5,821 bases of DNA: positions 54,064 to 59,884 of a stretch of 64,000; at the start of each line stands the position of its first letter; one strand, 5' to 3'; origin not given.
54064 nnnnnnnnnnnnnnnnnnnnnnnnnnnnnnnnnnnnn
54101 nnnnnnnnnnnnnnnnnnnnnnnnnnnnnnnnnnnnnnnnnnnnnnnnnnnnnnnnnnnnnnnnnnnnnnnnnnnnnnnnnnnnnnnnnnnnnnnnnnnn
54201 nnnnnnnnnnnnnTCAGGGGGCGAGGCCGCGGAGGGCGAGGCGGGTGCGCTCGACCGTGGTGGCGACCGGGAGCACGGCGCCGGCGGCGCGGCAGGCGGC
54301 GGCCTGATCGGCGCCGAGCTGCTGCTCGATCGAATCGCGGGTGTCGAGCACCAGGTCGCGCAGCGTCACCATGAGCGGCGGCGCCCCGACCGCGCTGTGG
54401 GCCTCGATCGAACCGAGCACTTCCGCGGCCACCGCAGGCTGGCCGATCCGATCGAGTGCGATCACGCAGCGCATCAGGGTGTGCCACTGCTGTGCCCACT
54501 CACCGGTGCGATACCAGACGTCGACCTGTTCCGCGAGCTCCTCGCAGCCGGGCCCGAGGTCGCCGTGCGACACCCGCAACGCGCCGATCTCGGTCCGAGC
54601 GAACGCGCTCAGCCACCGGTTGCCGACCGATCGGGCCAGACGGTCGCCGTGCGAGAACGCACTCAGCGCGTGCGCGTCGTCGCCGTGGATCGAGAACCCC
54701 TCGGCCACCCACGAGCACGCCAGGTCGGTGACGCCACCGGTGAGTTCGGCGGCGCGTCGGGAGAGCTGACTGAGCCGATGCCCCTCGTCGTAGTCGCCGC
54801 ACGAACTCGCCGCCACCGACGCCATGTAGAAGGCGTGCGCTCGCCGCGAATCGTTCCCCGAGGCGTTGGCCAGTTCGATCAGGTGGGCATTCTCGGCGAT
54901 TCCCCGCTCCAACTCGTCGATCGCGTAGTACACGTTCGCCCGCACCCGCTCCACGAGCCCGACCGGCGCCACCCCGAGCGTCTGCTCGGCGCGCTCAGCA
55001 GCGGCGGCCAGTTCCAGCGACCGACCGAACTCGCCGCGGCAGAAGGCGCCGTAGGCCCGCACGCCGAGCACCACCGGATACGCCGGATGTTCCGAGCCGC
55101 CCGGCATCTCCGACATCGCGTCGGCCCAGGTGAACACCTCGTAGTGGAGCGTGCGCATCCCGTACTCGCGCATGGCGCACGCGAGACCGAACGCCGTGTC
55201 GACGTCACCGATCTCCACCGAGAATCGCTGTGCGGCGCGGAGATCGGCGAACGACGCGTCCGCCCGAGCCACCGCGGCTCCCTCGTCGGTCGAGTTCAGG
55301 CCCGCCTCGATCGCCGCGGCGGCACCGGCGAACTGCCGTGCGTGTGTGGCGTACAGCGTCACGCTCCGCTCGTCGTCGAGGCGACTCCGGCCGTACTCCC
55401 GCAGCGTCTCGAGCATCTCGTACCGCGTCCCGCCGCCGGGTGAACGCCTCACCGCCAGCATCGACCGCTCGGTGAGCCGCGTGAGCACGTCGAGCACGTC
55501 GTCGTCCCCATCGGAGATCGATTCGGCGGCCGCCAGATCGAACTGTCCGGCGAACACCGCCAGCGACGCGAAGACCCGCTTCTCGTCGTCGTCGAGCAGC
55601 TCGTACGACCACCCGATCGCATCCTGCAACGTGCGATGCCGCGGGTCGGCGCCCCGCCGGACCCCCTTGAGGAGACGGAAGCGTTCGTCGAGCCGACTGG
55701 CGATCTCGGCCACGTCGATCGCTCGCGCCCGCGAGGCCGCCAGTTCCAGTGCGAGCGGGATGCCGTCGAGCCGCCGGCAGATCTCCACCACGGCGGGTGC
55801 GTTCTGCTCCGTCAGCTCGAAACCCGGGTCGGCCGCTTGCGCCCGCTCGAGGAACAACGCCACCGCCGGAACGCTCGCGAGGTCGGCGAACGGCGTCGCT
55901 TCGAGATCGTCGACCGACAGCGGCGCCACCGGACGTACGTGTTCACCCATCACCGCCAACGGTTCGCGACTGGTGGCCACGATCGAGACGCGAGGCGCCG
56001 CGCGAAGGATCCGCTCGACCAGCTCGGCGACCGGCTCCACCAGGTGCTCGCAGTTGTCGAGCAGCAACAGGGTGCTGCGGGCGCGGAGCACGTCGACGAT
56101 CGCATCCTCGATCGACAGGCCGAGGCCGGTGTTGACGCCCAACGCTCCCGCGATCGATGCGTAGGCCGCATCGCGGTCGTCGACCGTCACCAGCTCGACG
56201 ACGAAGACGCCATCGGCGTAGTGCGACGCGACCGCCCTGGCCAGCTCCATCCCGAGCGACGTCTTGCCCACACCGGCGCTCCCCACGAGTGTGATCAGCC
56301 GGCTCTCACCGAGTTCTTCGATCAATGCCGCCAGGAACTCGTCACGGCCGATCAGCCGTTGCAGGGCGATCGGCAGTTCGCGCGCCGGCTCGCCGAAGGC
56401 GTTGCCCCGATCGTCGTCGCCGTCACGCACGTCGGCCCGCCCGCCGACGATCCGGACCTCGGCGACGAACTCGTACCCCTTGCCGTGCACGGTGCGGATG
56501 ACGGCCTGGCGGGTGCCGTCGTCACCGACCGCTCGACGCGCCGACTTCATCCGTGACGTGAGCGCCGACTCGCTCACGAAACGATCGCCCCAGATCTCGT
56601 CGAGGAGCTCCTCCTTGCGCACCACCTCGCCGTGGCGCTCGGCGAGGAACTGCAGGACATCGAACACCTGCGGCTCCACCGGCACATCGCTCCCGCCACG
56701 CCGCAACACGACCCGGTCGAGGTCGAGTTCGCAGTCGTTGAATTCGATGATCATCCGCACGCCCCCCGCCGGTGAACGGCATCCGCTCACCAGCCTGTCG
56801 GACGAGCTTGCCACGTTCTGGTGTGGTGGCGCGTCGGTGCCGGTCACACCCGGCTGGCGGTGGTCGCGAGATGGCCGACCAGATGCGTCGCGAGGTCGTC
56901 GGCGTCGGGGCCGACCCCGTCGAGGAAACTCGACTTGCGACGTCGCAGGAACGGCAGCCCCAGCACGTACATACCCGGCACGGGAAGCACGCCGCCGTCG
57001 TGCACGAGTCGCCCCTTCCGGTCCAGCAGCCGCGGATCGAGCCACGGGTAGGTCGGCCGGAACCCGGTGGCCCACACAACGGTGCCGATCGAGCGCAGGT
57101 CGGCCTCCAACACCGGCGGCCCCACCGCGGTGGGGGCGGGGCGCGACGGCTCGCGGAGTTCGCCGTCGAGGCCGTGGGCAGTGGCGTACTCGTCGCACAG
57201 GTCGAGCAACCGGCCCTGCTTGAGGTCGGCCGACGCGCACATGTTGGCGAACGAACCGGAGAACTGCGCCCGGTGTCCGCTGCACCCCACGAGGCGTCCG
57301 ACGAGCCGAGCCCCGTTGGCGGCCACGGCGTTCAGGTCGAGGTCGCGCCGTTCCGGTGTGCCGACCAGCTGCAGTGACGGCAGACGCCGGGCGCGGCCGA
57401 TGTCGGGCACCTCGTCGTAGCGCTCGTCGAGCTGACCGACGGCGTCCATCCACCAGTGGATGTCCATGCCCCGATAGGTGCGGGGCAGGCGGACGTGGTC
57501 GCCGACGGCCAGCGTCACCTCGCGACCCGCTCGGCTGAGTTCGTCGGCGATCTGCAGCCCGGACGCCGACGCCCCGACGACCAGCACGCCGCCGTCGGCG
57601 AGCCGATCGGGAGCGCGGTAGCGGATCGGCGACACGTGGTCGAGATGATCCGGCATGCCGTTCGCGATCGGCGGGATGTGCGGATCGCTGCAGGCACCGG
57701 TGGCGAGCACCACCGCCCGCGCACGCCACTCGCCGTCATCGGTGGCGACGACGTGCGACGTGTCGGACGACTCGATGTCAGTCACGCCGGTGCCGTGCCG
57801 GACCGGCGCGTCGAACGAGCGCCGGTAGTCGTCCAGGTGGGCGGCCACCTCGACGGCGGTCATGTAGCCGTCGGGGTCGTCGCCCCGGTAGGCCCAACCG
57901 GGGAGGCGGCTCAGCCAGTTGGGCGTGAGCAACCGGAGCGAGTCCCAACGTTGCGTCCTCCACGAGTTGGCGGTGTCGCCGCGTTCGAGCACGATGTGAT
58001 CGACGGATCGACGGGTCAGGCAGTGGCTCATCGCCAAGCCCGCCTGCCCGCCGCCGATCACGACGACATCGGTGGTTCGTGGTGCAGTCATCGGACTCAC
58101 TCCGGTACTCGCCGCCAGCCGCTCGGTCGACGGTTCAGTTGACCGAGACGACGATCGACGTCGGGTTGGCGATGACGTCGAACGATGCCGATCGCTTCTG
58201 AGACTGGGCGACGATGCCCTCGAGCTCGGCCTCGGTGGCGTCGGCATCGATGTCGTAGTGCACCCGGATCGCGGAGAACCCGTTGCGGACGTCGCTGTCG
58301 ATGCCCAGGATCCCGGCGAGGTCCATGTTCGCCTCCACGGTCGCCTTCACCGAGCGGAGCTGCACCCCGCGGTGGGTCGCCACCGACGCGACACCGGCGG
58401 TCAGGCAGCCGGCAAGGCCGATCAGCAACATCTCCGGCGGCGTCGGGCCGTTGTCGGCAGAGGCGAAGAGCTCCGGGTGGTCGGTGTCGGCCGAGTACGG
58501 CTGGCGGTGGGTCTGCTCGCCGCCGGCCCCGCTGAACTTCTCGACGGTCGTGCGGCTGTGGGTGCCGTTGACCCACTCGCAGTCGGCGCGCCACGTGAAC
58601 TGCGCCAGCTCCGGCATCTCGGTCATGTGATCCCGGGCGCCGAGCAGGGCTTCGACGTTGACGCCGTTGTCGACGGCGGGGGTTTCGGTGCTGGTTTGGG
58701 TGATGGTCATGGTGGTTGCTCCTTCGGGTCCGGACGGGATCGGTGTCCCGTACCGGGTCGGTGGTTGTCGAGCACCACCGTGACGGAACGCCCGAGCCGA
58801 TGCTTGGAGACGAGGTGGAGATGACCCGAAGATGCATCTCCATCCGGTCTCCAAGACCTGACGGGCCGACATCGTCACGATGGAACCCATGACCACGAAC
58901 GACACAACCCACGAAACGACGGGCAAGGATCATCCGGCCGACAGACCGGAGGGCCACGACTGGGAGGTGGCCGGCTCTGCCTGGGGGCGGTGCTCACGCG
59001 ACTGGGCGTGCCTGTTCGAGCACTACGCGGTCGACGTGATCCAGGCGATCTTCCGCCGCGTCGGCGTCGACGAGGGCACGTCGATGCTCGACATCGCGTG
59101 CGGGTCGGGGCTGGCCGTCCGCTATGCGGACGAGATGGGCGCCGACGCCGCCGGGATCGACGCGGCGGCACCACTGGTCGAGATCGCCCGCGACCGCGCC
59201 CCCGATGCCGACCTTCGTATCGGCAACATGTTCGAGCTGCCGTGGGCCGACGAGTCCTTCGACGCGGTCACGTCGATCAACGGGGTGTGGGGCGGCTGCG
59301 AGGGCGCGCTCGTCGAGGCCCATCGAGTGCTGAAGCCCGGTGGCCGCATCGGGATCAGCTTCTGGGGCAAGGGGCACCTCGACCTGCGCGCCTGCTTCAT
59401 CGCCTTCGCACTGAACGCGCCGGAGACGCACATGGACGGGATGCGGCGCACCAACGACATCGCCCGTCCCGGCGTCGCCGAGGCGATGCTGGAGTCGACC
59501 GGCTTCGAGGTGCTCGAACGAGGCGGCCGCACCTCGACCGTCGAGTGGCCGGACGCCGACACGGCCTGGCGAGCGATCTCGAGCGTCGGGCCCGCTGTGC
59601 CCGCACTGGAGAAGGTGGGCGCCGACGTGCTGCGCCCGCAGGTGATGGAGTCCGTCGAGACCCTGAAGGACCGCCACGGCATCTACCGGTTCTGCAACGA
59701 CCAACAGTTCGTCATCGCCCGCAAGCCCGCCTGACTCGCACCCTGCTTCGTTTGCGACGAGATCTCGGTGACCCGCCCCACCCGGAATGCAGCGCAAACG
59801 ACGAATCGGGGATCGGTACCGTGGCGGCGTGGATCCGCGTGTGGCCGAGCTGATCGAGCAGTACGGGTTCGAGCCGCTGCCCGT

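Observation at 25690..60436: Family of 50-nt palindromic intergenic elements: eight copies, all in one orientation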

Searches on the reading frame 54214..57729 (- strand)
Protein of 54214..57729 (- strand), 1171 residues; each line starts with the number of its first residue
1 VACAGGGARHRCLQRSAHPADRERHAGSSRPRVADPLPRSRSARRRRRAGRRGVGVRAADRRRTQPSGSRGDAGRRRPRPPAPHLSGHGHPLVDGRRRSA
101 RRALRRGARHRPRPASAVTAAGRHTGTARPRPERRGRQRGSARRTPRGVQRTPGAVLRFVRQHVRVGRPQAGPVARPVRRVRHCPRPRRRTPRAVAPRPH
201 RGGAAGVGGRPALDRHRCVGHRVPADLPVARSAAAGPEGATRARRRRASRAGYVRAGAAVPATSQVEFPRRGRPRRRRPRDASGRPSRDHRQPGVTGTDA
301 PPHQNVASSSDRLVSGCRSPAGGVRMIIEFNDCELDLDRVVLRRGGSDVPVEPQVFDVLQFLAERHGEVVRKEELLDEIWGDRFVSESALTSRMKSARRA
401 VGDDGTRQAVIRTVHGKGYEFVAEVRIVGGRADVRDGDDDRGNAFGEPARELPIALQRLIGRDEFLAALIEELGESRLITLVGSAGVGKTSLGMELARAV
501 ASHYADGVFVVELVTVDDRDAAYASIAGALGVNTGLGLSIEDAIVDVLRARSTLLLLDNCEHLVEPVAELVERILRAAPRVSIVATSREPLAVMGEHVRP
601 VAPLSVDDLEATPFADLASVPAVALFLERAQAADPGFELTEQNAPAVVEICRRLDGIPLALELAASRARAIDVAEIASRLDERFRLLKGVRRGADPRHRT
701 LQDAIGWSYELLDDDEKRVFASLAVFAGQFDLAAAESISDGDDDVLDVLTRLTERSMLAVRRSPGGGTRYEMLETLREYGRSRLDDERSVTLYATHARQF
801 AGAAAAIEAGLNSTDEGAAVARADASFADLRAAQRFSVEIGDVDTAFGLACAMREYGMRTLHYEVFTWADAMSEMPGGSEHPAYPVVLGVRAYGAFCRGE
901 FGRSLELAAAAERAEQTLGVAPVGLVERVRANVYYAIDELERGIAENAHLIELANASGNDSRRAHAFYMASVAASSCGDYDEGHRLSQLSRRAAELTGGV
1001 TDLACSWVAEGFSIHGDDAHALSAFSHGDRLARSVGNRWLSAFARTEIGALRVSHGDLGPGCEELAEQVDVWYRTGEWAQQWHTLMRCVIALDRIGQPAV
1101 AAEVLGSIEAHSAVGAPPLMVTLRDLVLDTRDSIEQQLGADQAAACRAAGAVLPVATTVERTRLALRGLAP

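Call 11: search_protein_families(library=pfam, proteins=[window:54214-57729:-])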
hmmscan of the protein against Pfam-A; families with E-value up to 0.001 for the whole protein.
window:54214-57729:- (1171 aa): 6 families
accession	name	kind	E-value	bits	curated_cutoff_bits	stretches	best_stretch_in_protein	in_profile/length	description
PF00486.34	Trans_reg_C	-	4.1e-16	59.3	26.2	1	347-421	2-77/77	Transcriptional regulatory protein, C terminal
PF13191.12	AAA_16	-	3.6e-06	28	32.6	1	458-580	1-129/167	AAA ATPase domain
PF13401.12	AAA_22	-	9.7e-06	26.4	27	1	476-575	5-108/130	AAA domain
PF05729.18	NACHT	-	2.7e-05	24.5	26.7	1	477-589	1-130/167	NACHT domain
PF00931.28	NB-ARC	-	0.0002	21.1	23.5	1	469-709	12-246/248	NB-ARC domain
PF20703.3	nSTAND1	-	0.00086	19.5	27.1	0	459-516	16-76/379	Novel STAND NTPase 1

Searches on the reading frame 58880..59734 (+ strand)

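Call 11: search_protein_families(library=pfam, proteins=[window:58880-59734:+])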
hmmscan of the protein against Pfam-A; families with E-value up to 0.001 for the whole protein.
window:58880-59734:+ (284 aa): 7 families
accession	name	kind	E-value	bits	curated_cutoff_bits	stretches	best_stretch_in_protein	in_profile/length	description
PF08241.18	Methyltransf_11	-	1.3e-17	64.7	21.2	1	70-157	1-93/95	Methyltransferase domain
PF13649.12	Methyltransf_25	-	1.5e-15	58.1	27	1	70-155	2-97/97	Methyltransferase domain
PF13847.12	Methyltransf_31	-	3e-11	43.6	27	1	64-159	2-109/145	Methyltransferase domain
PF01209.24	Ubie_methyltran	-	5.6e-09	36.1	20.1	1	57-158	39-150/233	ubiE/COQ5 methyltransferase family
PF08242.18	Methyltransf_12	-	1e-06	29.8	30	1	70-157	1-98/98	Methyltransferase domain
PF01555.25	N6_N4_Mtase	-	9.8e-05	22.8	26.7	0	124-168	16-60/221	DNA methylase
PF13489.12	Methyltransf_23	-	0.00031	20.9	27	0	60-165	15-122/164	Methyltransferase domain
